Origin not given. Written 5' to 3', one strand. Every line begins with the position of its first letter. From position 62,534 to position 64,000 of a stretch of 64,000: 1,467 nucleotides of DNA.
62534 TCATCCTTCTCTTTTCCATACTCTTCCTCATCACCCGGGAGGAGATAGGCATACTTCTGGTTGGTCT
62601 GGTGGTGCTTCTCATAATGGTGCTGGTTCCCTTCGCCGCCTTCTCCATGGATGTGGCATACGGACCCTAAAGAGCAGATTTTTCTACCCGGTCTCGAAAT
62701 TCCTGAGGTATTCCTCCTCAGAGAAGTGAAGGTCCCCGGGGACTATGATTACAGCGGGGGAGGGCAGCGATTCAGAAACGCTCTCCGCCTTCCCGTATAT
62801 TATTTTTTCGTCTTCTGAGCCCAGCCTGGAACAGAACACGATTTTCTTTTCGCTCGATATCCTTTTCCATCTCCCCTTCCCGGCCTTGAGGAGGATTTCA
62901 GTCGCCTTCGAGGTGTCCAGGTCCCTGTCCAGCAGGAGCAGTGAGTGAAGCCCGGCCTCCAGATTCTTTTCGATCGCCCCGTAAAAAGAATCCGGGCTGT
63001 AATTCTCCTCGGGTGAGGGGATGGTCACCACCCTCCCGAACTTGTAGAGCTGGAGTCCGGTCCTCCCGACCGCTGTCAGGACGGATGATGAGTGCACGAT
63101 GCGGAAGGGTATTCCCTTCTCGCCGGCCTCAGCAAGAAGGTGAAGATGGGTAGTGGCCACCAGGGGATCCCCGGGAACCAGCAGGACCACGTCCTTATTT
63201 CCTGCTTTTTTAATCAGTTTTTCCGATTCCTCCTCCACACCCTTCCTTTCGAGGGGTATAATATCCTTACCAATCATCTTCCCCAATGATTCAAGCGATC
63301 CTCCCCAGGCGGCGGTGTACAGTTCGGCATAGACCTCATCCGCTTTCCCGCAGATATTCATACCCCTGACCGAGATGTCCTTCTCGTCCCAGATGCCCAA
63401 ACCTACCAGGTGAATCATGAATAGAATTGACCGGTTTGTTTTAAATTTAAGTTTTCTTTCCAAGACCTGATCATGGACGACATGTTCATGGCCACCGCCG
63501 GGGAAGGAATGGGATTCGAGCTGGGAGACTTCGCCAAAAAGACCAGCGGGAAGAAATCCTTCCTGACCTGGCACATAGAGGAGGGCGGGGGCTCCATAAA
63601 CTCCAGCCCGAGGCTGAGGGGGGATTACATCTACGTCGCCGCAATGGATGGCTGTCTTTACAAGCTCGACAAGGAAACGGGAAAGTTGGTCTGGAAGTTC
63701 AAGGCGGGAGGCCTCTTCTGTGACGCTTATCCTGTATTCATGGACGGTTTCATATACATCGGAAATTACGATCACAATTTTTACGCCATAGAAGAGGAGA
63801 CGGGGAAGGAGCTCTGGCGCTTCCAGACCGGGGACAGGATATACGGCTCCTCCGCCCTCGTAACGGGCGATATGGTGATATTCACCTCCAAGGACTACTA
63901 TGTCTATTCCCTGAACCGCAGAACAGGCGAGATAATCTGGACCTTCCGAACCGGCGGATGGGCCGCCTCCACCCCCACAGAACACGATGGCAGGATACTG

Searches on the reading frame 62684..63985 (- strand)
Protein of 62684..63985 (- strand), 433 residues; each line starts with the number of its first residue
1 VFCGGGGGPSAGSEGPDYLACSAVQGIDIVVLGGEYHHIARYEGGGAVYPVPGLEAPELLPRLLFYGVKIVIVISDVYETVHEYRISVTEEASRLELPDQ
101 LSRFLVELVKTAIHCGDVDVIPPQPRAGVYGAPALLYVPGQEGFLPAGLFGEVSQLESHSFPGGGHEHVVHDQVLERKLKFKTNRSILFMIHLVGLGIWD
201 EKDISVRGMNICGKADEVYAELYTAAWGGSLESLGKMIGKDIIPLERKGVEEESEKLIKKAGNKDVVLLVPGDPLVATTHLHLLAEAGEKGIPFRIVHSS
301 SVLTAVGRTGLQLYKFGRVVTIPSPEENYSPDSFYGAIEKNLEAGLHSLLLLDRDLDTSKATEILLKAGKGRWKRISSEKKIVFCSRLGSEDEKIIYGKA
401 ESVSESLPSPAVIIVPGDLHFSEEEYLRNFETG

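Call 42: search_protein_families(library=pfam, proteins=[window:62684-63985:-], max_evalue=0.00001)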
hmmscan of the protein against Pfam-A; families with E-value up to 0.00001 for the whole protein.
window:62684-63985:- (433 aa): 1 family
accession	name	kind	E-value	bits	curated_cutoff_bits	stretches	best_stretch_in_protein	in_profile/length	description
PF00590.25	TP_methylase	-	2.8e-20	73.6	27.8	1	190-402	1-210/212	Tetrapyrrole (Corrin/Porphyrin) Methylases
